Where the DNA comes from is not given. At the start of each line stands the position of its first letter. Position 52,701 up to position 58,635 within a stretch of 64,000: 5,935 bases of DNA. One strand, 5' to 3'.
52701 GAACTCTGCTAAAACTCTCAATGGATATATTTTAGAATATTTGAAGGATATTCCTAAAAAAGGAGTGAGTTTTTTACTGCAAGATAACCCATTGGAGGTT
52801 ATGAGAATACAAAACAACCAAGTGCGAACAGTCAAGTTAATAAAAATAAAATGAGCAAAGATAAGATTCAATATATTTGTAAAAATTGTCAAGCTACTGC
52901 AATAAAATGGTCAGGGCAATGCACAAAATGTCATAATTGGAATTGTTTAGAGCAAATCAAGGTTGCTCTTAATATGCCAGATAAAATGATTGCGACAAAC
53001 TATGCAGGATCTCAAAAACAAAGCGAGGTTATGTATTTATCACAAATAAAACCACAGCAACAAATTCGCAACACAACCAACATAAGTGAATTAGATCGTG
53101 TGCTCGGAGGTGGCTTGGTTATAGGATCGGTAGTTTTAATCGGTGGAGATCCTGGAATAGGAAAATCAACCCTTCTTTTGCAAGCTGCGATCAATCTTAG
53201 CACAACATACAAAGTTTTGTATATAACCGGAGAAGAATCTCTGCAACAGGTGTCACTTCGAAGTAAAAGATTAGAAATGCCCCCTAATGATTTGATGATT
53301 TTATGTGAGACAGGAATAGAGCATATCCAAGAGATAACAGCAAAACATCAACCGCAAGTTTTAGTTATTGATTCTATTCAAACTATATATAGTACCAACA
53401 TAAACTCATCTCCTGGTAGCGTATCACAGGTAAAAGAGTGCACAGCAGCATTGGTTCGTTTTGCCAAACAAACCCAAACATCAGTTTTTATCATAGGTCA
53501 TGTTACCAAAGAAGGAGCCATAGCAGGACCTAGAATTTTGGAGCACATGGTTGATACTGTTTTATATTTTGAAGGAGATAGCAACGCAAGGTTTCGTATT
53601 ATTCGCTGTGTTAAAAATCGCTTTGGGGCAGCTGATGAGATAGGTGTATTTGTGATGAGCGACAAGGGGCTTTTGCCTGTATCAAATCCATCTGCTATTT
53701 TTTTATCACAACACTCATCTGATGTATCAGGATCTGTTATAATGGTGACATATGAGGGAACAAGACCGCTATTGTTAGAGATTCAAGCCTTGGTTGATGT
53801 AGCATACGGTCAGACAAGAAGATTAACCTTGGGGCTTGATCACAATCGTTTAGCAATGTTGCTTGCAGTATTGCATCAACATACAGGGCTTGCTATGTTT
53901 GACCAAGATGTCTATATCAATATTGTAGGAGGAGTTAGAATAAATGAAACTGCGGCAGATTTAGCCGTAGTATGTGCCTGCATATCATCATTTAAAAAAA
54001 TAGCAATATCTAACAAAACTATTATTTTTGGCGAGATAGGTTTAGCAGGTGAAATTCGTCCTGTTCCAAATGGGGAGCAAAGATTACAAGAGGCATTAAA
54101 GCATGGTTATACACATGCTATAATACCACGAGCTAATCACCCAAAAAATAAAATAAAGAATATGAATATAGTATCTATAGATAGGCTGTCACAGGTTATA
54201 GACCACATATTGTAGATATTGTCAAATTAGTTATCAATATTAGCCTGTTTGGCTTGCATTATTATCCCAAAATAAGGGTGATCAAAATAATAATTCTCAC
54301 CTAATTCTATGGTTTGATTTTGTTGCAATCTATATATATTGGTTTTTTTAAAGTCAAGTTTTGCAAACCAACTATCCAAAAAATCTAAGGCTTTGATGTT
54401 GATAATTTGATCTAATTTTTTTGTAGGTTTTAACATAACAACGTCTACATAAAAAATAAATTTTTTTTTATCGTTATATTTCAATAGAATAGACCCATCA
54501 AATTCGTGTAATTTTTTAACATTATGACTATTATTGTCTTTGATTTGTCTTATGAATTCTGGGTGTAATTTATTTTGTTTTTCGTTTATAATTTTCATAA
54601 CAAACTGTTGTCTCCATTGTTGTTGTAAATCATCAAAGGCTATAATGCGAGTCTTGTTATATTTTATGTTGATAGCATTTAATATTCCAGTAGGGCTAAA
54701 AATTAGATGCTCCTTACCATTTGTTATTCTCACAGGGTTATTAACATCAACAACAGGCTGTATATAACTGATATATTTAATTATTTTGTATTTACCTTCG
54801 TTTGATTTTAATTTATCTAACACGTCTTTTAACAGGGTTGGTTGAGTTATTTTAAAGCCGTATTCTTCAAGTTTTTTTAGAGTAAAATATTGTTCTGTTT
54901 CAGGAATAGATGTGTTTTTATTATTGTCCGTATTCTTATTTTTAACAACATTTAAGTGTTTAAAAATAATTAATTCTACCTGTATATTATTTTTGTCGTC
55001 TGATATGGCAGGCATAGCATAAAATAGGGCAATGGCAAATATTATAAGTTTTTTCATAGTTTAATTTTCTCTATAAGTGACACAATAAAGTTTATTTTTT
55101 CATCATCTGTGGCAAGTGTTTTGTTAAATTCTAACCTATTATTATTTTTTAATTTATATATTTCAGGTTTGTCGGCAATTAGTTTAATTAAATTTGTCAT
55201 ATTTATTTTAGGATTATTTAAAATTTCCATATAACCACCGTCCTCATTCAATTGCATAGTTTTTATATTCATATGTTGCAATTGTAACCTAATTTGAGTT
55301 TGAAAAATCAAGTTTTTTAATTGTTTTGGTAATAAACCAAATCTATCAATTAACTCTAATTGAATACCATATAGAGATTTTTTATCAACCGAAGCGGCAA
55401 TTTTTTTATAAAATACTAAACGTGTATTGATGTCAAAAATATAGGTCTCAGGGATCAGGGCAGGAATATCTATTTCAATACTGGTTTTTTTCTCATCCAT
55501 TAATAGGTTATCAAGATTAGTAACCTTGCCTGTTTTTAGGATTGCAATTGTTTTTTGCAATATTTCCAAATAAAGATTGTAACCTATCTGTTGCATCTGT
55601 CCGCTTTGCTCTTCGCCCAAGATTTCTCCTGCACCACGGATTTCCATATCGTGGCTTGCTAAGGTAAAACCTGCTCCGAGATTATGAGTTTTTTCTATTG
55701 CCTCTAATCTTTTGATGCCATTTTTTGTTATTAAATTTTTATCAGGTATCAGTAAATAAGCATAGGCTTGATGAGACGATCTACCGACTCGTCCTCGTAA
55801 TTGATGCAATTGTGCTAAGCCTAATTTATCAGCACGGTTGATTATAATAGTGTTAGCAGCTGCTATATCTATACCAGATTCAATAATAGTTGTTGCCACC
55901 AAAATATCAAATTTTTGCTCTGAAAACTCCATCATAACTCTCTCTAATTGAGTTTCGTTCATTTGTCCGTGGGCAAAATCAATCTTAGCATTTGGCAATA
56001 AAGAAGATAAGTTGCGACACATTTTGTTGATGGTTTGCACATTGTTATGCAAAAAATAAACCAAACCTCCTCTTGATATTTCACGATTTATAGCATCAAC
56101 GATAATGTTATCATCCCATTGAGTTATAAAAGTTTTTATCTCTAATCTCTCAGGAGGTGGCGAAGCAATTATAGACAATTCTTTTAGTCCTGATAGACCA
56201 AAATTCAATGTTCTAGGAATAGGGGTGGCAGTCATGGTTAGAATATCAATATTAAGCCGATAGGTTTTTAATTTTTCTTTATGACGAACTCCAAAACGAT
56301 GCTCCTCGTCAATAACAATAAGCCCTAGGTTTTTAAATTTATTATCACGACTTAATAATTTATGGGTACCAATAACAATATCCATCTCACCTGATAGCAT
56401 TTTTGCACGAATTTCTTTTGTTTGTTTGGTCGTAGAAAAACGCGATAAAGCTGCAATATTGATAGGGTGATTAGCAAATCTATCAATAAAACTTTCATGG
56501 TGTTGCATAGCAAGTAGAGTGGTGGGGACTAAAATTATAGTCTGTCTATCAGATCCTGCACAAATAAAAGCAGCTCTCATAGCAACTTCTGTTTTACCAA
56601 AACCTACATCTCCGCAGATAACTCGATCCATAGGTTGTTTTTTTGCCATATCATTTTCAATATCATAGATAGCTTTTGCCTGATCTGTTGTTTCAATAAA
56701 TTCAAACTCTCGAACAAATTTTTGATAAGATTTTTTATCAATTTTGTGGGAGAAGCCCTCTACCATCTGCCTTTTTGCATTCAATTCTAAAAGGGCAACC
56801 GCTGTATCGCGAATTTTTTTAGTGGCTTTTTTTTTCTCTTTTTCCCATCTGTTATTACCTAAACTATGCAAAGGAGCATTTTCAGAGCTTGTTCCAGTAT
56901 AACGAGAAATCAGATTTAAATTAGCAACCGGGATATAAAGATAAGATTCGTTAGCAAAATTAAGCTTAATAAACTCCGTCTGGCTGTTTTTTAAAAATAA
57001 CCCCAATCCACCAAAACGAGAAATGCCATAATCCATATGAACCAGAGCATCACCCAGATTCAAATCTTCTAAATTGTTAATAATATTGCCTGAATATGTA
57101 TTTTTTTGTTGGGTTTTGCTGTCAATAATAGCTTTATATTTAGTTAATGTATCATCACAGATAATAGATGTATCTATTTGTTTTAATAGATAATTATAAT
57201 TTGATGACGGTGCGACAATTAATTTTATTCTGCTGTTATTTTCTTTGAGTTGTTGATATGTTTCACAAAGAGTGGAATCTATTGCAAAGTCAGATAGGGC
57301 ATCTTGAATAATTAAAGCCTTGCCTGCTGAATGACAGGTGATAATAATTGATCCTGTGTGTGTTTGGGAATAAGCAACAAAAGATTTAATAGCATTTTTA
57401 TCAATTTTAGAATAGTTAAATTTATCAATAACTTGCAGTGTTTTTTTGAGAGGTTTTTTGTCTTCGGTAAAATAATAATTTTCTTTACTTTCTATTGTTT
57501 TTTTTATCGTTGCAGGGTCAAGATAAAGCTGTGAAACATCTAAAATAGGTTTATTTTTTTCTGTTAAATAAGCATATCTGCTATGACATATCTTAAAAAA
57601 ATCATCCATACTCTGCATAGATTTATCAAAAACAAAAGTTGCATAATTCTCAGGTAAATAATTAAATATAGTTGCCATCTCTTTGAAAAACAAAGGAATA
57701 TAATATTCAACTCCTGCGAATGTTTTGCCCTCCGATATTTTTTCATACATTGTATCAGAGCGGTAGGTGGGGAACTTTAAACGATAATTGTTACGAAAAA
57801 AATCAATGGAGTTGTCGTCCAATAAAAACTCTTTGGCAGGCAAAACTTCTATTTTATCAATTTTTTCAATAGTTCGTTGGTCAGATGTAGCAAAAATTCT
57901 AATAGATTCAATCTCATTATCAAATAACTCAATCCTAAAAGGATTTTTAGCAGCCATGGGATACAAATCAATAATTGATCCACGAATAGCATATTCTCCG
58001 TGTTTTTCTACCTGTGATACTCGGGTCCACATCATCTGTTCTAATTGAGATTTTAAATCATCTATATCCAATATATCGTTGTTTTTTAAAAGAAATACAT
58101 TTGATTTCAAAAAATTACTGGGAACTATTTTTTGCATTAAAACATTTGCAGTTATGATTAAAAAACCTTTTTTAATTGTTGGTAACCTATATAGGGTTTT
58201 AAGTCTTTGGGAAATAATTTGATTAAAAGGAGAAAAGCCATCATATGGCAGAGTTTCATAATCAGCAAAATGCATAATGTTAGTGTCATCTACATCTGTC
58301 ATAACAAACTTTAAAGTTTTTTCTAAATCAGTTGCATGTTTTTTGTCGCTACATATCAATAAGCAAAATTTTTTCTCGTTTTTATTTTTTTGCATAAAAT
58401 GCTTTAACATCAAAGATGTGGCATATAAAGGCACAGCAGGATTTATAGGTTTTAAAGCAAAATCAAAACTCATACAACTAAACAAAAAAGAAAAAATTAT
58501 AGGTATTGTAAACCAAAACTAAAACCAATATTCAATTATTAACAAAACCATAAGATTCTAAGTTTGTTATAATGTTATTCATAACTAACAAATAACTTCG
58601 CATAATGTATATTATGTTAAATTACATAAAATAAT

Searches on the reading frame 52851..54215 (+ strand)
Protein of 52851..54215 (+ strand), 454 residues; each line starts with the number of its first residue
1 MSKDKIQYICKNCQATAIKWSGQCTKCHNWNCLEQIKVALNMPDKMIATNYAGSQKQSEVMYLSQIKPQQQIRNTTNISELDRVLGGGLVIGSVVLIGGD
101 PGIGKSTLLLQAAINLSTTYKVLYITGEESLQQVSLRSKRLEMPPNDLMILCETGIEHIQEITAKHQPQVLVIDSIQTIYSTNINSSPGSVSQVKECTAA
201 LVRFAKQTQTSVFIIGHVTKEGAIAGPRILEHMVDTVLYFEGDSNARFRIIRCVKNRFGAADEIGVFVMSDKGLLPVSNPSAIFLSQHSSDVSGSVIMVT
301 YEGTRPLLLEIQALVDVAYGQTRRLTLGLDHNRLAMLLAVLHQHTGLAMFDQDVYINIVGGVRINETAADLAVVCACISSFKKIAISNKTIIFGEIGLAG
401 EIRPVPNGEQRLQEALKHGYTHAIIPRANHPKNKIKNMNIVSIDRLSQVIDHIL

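Call 82: search_protein_families(library=pfam, proteins=[window:52851-54215:+], max_evalue=0.0001)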
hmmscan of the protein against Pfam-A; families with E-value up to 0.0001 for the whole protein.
window:52851-54215:+ (454 aa): 11 families
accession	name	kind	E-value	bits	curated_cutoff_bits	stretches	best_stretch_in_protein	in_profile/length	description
PF06745.19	ATPase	-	5.9e-18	65.5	26.6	2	76-143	3-72/231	KaiC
PF13481.12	AAA_25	-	1.4e-14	54.6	27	1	73-223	14-195/195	AAA domain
PF13541.12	ChlI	-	5.1e-09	36.5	27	1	344-429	35-121/121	Subunit ChlI of Mg-chelatase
PF03796.21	DnaB_C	-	8.5e-07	29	27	0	76-137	4-66/255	DnaB-like helicase C terminal domain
PF05362.19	Lon_C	-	2.6e-06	27.6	21.1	1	353-454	95-203/205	Lon protease (S16) C-terminal proteolytic domain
PF13479.12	AAA_24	-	4.5e-06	27.1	27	1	94-182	4-79/195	AAA domain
PF07088.17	GvpD_P-loop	-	7.6e-06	26.4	24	0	155-253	94-185/189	GvpD gas vesicle protein, P-loop domain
PF18073.7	Zn_ribbon_LapB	-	1.8e-05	24.8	25.7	1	8-34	1-27/28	Rubredoxin metal binding domain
PF13191.12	AAA_16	-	7.5e-05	23.7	32.6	0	82-177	17-142/167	AAA ATPase domain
PF00004.35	AAA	-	7.6e-05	23.6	21.2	0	95-224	1-114/131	ATPase family associated with various cellular activities (AAA)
PF25199.1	nSTAND_NTPase5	-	7.6e-05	23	34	0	93-162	42-112/145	Novel STAND NTPase 5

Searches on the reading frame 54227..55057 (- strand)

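Call 82: search_protein_families(library=pfam, proteins=[window:54227-55057:-], max_evalue=0.0001)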
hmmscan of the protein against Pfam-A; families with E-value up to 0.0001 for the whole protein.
window:54227-55057:- (276 aa): 1 family
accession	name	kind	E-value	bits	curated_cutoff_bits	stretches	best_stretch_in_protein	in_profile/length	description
PF10972.13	CsiV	-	1.1e-08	35.8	27.4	1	21-270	18-228/230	Peptidoglycan-binding protein, CsiV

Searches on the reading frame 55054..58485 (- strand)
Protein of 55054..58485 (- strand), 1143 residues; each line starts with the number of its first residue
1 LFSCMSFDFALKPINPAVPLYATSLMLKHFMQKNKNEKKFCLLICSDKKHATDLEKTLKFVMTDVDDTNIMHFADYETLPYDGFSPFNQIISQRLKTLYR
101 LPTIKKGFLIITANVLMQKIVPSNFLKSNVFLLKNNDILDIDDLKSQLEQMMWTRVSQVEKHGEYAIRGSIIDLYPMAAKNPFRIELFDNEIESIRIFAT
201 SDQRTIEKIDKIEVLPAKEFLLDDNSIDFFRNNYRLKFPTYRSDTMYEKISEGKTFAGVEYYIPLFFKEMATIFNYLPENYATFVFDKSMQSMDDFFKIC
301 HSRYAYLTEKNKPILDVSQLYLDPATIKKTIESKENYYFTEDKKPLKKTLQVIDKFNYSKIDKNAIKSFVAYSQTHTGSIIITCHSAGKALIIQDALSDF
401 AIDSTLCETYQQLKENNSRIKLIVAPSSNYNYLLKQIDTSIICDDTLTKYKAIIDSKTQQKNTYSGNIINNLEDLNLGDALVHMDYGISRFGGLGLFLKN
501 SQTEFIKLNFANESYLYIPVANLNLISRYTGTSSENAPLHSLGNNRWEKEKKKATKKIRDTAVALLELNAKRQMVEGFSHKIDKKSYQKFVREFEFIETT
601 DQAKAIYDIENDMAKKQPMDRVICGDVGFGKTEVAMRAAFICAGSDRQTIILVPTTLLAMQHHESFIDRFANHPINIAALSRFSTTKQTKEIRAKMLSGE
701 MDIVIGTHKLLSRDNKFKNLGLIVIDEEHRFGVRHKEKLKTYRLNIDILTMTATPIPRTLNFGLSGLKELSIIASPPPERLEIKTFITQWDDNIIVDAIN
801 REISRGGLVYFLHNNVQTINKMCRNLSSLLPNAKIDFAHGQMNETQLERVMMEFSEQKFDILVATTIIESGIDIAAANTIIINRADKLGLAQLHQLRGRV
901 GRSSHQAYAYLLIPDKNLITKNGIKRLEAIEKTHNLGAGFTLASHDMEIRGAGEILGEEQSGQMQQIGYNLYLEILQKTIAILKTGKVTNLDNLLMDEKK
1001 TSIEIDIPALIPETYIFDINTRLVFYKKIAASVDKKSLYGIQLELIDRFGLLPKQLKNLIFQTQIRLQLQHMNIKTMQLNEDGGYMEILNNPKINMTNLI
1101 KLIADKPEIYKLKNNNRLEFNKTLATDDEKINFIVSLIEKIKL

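Call 82: search_protein_families(library=pfam, proteins=[window:55054-58485:-], max_evalue=0.0001)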
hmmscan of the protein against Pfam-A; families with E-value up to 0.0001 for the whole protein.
window:55054-58485:- (1143 aa): 7 families
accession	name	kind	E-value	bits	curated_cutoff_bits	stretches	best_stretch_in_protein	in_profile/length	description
PF00270.35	DEAD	-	9.1e-25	87.8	26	1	599-759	1-163/167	DEAD/DEAH box helicase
PF17757.6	UvrB_inter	-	1.2e-24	86.6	22.9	1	133-220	3-91/91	UvrB interaction domain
PF03461.20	TRCF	-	1.8e-22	79.9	25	1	1005-1097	1-93/95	TRCF domain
PF00271.37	Helicase_C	-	9.5e-19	68.1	23.5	1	799-903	10-109/110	Helicase conserved C-terminal domain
PF02559.22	CarD_TRCF_RID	-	3e-11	43.7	23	1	475-529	1-56/57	CarD-like/TRCF RID domain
PF22590.2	Cas3-like_C_2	-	1.8e-05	25.4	27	1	806-904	2-105/106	CRISPR-associated nuclease/helicase Cas3, C-terminal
PF21132.2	MFD_D3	-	2.5e-05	24.6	21.8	0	372-444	1-70/73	MFD, D3 domain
